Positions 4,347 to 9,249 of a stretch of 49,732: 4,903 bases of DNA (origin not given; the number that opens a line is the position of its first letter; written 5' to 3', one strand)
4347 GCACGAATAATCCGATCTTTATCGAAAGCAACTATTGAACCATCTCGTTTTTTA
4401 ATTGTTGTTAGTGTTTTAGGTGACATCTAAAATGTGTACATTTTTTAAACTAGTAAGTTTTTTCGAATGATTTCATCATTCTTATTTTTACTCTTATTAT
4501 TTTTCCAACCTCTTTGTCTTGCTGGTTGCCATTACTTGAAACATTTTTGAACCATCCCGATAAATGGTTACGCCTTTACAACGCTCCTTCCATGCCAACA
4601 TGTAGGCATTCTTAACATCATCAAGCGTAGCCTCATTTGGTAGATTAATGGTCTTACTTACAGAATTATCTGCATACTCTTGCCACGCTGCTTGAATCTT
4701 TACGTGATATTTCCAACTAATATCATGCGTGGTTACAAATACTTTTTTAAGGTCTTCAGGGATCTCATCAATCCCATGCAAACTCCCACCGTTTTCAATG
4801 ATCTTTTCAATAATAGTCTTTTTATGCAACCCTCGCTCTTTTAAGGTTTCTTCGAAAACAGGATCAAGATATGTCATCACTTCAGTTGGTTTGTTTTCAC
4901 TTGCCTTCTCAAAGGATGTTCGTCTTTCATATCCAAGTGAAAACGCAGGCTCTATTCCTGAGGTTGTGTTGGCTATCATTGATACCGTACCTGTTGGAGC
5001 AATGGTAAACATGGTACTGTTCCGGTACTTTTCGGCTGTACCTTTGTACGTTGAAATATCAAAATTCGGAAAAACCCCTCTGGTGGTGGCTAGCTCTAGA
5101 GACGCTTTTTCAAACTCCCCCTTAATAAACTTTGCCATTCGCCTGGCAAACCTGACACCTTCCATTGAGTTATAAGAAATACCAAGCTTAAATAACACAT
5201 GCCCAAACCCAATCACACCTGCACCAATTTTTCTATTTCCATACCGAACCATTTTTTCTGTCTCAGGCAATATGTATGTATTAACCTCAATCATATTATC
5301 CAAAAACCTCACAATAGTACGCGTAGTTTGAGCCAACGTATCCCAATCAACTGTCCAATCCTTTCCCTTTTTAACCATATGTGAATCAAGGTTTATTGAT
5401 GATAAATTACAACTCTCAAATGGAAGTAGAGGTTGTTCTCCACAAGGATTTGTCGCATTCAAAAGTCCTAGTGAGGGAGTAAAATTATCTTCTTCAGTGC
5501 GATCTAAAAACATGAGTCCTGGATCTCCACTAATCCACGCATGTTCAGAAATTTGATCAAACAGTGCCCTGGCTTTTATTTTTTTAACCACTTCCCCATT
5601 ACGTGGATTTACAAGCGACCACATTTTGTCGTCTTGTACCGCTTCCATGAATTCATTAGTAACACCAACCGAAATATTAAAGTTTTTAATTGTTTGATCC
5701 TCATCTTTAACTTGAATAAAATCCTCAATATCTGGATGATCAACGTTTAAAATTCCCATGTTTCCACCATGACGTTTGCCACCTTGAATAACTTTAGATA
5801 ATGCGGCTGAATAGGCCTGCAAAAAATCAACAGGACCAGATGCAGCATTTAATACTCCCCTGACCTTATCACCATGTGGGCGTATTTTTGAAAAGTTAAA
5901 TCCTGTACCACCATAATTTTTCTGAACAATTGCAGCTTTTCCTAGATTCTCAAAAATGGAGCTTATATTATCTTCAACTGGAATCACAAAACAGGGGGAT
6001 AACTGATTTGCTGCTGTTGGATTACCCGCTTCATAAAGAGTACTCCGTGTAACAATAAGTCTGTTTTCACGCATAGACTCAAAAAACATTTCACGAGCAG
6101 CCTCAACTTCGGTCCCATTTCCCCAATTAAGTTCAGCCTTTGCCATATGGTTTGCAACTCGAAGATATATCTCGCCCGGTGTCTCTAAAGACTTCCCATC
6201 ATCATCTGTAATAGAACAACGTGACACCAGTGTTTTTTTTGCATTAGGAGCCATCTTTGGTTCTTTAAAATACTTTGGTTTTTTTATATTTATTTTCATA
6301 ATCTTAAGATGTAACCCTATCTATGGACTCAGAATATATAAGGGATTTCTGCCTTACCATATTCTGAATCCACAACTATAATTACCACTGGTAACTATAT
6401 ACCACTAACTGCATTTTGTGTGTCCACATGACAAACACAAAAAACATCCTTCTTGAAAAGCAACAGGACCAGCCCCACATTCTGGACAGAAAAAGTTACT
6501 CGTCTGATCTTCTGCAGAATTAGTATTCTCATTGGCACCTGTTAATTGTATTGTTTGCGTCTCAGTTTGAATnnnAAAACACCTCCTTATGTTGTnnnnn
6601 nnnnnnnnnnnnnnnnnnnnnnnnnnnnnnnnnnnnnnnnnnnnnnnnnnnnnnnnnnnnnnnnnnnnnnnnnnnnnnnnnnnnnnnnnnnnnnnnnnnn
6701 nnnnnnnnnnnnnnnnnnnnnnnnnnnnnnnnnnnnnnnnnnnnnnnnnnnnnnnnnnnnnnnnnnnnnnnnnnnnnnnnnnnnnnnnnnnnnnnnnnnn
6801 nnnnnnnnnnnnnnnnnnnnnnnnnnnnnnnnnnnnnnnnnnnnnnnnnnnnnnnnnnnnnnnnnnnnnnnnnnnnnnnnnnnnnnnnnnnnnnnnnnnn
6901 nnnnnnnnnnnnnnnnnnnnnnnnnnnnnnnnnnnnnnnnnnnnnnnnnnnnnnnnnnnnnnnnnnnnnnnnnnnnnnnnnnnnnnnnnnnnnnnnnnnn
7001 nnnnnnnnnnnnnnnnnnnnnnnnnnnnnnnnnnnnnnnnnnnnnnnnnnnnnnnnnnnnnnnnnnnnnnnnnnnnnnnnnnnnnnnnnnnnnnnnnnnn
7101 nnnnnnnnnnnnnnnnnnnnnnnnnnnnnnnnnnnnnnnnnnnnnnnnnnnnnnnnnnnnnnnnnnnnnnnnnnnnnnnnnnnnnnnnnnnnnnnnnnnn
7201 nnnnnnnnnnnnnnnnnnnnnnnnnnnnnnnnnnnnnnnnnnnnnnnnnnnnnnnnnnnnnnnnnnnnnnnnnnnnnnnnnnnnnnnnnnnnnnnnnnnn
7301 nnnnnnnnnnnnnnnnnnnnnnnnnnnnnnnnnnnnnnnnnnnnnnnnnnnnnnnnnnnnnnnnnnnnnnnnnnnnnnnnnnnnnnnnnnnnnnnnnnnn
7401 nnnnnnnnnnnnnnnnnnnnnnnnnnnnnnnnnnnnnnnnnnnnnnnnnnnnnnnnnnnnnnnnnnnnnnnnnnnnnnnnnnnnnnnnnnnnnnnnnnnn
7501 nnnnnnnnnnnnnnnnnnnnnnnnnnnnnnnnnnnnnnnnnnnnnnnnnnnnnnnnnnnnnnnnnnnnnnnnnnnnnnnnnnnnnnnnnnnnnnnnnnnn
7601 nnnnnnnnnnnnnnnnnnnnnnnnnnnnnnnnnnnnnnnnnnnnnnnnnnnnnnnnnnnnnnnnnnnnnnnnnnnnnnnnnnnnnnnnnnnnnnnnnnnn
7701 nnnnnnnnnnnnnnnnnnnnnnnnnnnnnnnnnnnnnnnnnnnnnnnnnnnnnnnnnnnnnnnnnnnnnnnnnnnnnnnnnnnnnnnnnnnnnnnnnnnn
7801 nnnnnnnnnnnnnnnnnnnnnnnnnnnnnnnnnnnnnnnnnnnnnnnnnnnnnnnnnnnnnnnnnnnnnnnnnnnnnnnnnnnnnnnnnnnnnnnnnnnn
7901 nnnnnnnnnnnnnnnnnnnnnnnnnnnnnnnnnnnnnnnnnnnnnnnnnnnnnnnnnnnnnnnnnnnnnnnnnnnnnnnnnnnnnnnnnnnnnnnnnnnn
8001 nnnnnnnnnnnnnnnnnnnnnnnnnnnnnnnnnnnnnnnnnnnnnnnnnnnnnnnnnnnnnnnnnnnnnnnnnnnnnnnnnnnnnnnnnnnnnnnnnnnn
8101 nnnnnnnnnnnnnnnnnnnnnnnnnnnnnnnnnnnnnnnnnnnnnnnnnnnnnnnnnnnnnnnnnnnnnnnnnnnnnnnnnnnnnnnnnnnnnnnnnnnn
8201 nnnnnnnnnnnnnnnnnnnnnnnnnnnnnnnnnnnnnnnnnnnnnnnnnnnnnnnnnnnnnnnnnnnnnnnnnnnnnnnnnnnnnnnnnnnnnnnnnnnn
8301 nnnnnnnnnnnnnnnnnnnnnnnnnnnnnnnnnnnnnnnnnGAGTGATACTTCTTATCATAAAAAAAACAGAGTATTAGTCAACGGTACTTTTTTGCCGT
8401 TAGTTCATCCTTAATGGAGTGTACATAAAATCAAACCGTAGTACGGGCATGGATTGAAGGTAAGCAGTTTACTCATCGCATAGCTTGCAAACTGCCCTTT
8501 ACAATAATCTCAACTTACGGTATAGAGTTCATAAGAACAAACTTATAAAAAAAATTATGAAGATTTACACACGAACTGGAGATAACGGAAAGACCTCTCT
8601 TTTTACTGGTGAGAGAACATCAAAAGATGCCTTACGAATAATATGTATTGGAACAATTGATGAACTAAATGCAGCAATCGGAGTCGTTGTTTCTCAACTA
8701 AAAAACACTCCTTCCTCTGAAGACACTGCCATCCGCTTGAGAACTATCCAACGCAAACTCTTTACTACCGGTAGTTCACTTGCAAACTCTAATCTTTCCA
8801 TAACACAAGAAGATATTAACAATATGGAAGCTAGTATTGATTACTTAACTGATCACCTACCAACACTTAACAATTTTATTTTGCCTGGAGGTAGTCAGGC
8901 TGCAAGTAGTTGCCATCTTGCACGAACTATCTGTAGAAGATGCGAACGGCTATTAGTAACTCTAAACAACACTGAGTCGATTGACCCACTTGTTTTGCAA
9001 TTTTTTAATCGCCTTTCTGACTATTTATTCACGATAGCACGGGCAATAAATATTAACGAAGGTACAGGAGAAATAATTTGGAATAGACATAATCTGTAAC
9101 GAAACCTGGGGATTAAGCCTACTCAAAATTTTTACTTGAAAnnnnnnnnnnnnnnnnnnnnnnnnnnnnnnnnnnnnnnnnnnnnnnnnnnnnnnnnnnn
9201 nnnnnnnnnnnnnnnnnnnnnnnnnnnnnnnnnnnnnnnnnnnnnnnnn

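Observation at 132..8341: Four tandem, divergent, apparently all-catalytic class II RNR paralogs with different accessory modules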

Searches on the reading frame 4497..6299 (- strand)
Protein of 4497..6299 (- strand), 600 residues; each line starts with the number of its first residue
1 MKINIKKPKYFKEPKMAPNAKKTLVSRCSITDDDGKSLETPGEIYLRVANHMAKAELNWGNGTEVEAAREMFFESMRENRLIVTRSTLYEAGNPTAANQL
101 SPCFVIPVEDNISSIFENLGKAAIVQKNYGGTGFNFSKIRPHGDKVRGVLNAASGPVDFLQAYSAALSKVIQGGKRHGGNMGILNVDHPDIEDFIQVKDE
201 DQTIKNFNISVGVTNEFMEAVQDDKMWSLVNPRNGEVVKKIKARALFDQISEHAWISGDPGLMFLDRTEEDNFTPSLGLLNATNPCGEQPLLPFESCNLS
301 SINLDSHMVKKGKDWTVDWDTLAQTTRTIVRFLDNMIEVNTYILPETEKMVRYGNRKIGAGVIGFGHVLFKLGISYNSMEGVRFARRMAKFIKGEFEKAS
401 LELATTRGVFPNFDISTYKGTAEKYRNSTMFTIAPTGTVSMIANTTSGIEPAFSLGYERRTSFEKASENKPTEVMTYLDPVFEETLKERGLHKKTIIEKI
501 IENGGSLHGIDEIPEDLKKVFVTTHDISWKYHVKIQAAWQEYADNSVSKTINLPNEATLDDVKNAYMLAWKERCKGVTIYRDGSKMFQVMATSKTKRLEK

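Call 3: search_protein_families(library=pfam, proteins=[window:4497-6299:-], max_evalue=0.01)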
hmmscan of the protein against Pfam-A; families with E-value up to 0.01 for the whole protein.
window:4497-6299:- (600 aa): 2 families
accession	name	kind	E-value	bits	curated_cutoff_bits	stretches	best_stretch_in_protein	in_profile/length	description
PF02867.20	Ribonuc_red_lgC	-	1.9e-123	413.4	23.9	2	102-420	2-346/523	Ribonucleotide reductase, barrel domain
PF00317.26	Ribonuc_red_lgN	-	9.5e-09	35.6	28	1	18-94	5-75/77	Ribonucleotide reductase, all-alpha domain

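Call 4: search_protein_families(library=ncbifam, proteins=[window:4497-6299:-], max_evalue=0.001)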
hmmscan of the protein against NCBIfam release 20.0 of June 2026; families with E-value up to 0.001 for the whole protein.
window:4497-6299:- (600 aa): 21 families
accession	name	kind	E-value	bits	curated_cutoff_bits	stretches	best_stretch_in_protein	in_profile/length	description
NF006417.0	PRK08665.1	equivalog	3e-216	720.1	961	1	9-597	5-580/759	vitamin B12-dependent ribonucleotide reductase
TIGR02504.1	NrdJ_Z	equivalog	4.3e-188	626.7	399.95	1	21-590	2-606/606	adenosylcobalamin-dependent ribonucleoside-diphosphate reductase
NF005010.0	PRK06406.1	subfamily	2.9e-176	588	1125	1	63-595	214-730/771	vitamin B12-dependent ribonucleotide reductase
NF006207.0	PRK08332.1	equivalog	5e-126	421.8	2400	4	425-596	1406-1568/1684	vitamin B12-dependent ribonucleotide reductase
TIGR02506.1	NrdE_NrdA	equivalog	1.5e-87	294.5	341.05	3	20-234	3-217/616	ribonucleoside-diphosphate reductase subunit alpha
NF005122.0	PRK06556.1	equivalog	9.1e-86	288.4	859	3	204-415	285-492/960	vitamin B12-dependent ribonucleotide reductase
NF005991.0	PRK08115.1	equivalog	1.2e-72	245.1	854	4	237-418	429-608/858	vitamin B12-dependent ribonucleotide reductase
NF005101.0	PRK06539.1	equivalog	1.3e-72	245.1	988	3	22-233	154-361/822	ribonucleoside-diphosphate reductase subunit alpha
NF005401.0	PRK06948.1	subfamily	2.6e-71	241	906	2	41-466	33-492/604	ribonucleotide reductase-like protein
NF005736.0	PRK07562.1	equivalog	1.2e-70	238.4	1737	3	205-414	395-601/1222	vitamin B12-dependent ribonucleotide reductase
NF006577.0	PRK09102.1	equivalog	3e-70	237.2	620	1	102-582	93-569/604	ribonucleoside-diphosphate reductase subunit alpha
NF005544.0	PRK07207.1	equivalog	6.8e-66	222.7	965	3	23-234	303-509/965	ribonucleoside-diphosphate reductase subunit alpha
NF009029.0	PRK12365.1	equivalog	3.5e-55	187.5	1350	3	237-418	622-802/1046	ribonucleoside-diphosphate reductase subunit alpha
NF005483.0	PRK07088.1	equivalog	3.2e-48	164.4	1214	2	22-255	164-395/764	ribonucleoside-diphosphate reductase subunit alpha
NF006665.0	PRK09209.1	equivalog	3.2e-47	161.3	1057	2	19-249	159-384/761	ribonucleoside-diphosphate reductase subunit alpha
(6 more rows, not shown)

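Call 24: find_related_loci(query=window:4497-6299:-, collection=genome_contigs, flank=10000)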
Query window:4497-6299:- (600 aa) in genome_contigs; peptide patterns used: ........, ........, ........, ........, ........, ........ (x = any residue, [..] = any of these).
600 stretches matched a pattern (row limit reached: there are more); 596 encode a relative of the query (tblastn E <= 1e-3); the best 80 are kept; 80 distinct loci.
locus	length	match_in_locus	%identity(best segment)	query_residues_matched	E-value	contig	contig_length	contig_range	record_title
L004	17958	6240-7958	46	15-597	2e-161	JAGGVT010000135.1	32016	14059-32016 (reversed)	MAG: bacterium isolate AUK107 PB_MBMC_061_c_000000000043, whole genome shotgun sequence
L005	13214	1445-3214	44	1-595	2e-160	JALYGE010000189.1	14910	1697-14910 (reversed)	MAG: Actinomycetota bacterium isolate GDC bin3 SD1469-71_k127_101914, whole genome shotgun sequence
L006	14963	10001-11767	43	5-597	7e-155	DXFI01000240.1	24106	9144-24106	MAG TPA_asm: Candidatus Desulfovibrio intestinigallinarum isolate ChiHecec3B27-2601 ChiHecec3B27__C326920_L24106_SAMN080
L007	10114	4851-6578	44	12-597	2e-154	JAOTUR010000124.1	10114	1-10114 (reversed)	MAG: Candidatus Krumholzibacteriia bacterium isolate 13_May_SF_Bin18 13_May_SF_Bin18_scaffold_5833_c1, whole genome shot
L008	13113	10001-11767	43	5-597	7e-154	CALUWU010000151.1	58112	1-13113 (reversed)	MAG: uncultured Desulfovibrio sp. isolate E25__bin168 genome assembly, contig: E25__k127_3092500, whole genome shotgun s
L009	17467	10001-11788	42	16-593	5e-151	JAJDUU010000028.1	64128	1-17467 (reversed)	MAG: Chloroflexota bacterium isolate jk18x1bzbins.9 k141_1443368, whole genome shotgun sequence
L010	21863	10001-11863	54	13-594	0e+0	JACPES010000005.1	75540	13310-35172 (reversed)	MAG: Candidatus Collierbacteria bacterium isolate NC_groundwater_341_Ag_B-0.1um_44_45 GD18-4_B1_scaffold_1584767, whole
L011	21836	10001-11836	40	8-597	8e-150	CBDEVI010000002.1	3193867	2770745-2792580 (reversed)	MAG: Chloroflexota bacterium isolate f820a594-4fe9-4b7b-8cc4-7fafcfd9b253 genome assembly, contig: contig_2, whole genom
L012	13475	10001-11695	44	12-591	2e-148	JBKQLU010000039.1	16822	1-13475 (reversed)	MAG: Desulfobaccales bacterium isolate CRr3G3H3I__bin_20 CRr3G3H3I_000000154992, whole genome shotgun sequence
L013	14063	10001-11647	45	32-590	2e-148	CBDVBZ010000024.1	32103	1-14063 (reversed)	MAG TPA_asm: uncultured bacterium isolate SRR22302364_binner13_Refined_9 genome assembly, contig: ERZ25073603.229, whole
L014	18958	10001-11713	46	7-590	8e-147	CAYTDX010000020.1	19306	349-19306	MAG TPA_asm: uncultured Caldimicrobium sp. isolate binchicken_co71_66 genome assembly, contig: NODE_1215_length_19306_co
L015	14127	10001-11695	42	12-590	6e-143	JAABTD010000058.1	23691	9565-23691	MAG: Desulfobacteraceae bacterium isolate S20.Bin143 Scaffold_1021, whole genome shotgun sequence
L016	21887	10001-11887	38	5-597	2e-137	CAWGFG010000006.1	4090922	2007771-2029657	MAG: uncultured Chloroflexia bacterium isolate MFD05684.bin.1.65 genome assembly, contig: contig_6231, whole genome shot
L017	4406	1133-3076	39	8-596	3e-139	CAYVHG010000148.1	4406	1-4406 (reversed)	MAG TPA_asm: uncultured Anaerolineaceae bacterium isolate binchicken_co219_140 genome assembly, contig: k141_915985, who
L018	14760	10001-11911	37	8-595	6e-136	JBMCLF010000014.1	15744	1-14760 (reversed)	MAG: Brevefilum sp. isolate D1M03_28 NODE_2082_length_15744_cov_3.483269, whole genome shotgun sequence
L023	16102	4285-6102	39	16-600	1e-129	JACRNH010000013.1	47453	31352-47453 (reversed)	MAG: Candidatus Collierbacteria bacterium isolate NC_groundwater_1930_Pr3_S-0.2um_42_7 scaffold_171858, whole genome sho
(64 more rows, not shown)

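Call 33: search_protein_families(library=pfam, proteins=[L010:7874-9946:+, L010:9977-12040:+, L010:12334-13080:+, L010:13109-15664:+, L023:487-3705:+, L023:3826-6303:+, L010:16034-16750:+, L023:6582-7292:+], max_evalue=0.001)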
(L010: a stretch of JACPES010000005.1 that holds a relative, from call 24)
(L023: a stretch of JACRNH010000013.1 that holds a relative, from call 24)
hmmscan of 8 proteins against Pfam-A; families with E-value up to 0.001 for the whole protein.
L010:7874-9946:+ (690 aa): 2 families
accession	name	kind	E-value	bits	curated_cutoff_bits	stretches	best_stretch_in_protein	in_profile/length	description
PF02867.20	Ribonuc_red_lgC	-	2.8e-118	396.3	23.9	1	87-634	1-523/523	Ribonucleotide reductase, barrel domain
PF00317.26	Ribonuc_red_lgN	-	2.3e-11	44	28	1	3-83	2-76/77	Ribonucleotide reductase, all-alpha domain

L010:9977-12040:+ (687 aa): 2 families
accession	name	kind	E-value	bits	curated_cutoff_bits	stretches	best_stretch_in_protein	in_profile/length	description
PF02867.20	Ribonuc_red_lgC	-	7e-126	421.4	23.9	2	98-420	1-344/523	Ribonucleotide reductase, barrel domain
PF00317.26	Ribonuc_red_lgN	-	1.9e-16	60.3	28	1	11-92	2-76/77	Ribonucleotide reductase, all-alpha domain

L010:12334-13080:+ (248 aa): 1 family
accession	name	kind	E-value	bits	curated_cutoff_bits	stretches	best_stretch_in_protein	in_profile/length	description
PF12686.12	DUF3800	-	9.7e-10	39.8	21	1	34-198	2-147/149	Protein of unknown function (DUF3800)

L010:13109-15664:+ (851 aa): 3 families
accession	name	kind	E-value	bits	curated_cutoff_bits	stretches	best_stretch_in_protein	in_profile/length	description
PF02867.20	Ribonuc_red_lgC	-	1.5e-119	400.5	23.9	1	253-766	2-523/523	Ribonucleotide reductase, barrel domain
PF03477.21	ATP-cone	-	7e-15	55.8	25.8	1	15-135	2-87/88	ATP cone domain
PF00317.26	Ribonuc_red_lgN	-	1.3e-11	44.8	28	1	155-247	4-76/77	Ribonucleotide reductase, all-alpha domain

L023:487-3705:+ (1072 aa): 4 families
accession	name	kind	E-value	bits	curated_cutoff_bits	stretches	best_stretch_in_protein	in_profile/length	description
PF02867.20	Ribonuc_red_lgC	-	6.7e-119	398.3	23.9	2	93-794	1-344/523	Ribonucleotide reductase, barrel domain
PF14528.11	LAGLIDADG_3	-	5.5e-22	78.3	22.5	2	494-593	3-82/82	LAGLIDADG-like domain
PF00317.26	Ribonuc_red_lgN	-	5.9e-15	55.5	28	1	8-87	3-76/77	Ribonucleotide reductase, all-alpha domain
PF14890.11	Intein_splicing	-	8.6e-12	45.6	35.8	1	329-651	41-155/155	Intein splicing domain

L023:3826-6303:+ (825 aa): 3 families
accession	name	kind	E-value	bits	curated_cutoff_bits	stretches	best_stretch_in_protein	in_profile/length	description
PF02867.20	Ribonuc_red_lgC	-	6.6e-124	414.8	23.9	2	239-575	2-345/523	Ribonucleotide reductase, barrel domain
PF00317.26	Ribonuc_red_lgN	-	1.3e-12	48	28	1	155-233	4-76/77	Ribonucleotide reductase, all-alpha domain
PF03477.21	ATP-cone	-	1.5e-12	48.3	25.8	1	8-132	5-87/88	ATP cone domain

L010:16034-16750:+ (238 aa): 1 family
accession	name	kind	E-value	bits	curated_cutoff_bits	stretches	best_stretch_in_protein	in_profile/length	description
PF01988.24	VIT1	-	1e-60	205.7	28.1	1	21-230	1-213/214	VIT family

L023:6582-7292:+ (236 aa): 1 family
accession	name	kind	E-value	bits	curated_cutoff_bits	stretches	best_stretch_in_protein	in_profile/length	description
PF01988.24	VIT1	-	4.5e-60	203.5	28.1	1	21-230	1-213/214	VIT family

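Call 47: search_protein_representatives(protein=window:4497-6299:-)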
Query: 600 residues. Proteins with E-value up to 0.001 (for the whole library): 20513; up to 1e-10: 13971; up to 1e-30: 6756. The best 150 are listed.
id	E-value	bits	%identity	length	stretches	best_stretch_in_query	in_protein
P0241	1.5e-288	974.6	44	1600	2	20-598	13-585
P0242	1.9e-279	944.5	43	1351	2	11-594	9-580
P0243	3.1e-218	742.5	58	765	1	11-593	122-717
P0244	3.0e-210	716.1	60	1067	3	38-288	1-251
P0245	1.3e-204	697.5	47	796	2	14-594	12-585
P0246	2.6e-165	567.7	45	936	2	13-591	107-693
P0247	4.9e-160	550.3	48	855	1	8-594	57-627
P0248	1.2e-159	549.0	48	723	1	15-594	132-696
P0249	4.7e-159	547.0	47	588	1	17-590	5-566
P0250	2.5e-158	544.7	49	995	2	131-600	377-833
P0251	3.2e-157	541.0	48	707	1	15-592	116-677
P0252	5.9e-157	540.1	50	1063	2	16-552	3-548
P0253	3.4e-156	537.6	47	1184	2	278-593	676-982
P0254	2.4e-155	534.8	48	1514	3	295-592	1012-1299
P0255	1.6e-154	532.1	49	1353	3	284-599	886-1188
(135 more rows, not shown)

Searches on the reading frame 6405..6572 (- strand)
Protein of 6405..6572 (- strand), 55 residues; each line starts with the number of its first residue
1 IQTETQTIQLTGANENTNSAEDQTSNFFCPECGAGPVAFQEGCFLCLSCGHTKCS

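Call 67: search_protein_families(library=pfam, proteins=[window:6405-6572:-], max_evalue=0.001)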
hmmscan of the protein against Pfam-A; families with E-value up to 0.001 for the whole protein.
window:6405-6572:- (55 aa): 0 families

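Call 85: predict_structure(protein=window:6408-6572:-)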
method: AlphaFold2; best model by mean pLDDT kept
length: 55 residues; sequences in the alignment: 1
mean_pLDDT: 64.9   pTM: 0.39
mean pLDDT of the five models: 64.9, 63.6, 63.4, 63.3, 60.7
residues with pLDDT >= 90: 2; 70-90: 24; 50-70: 10; < 50: 19
segments of 3 or more residues with pLDDT < 50: 2-4, 18-26
pLDDT, mean of each block of 10 residues (from residue 1): 49 48 55 79 86 81
secondary structure, 60 per line:
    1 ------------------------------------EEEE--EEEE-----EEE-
elements in order: E37-40 E43-46 E52-54
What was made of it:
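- On Split NrdJa/NrdJb system: Only the last 25-28 residues or so are folded in the model (call 85).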

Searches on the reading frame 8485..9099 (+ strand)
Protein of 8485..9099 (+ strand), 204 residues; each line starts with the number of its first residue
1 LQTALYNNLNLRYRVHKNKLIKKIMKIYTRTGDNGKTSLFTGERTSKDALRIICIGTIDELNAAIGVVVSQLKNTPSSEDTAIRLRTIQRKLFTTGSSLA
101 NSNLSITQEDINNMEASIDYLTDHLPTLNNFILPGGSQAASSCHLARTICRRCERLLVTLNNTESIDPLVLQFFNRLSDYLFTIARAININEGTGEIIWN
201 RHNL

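Call 67: search_protein_families(library=pfam, proteins=[window:8485-9099:+], max_evalue=0.001)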
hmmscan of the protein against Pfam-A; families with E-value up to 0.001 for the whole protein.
window:8485-9099:+ (204 aa): 1 family
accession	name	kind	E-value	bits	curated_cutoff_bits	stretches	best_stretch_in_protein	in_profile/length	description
PF01923.23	Cob_adeno_trans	-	1.6e-56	191.5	24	1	27-187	1-170/171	Cobalamin adenosyltransferase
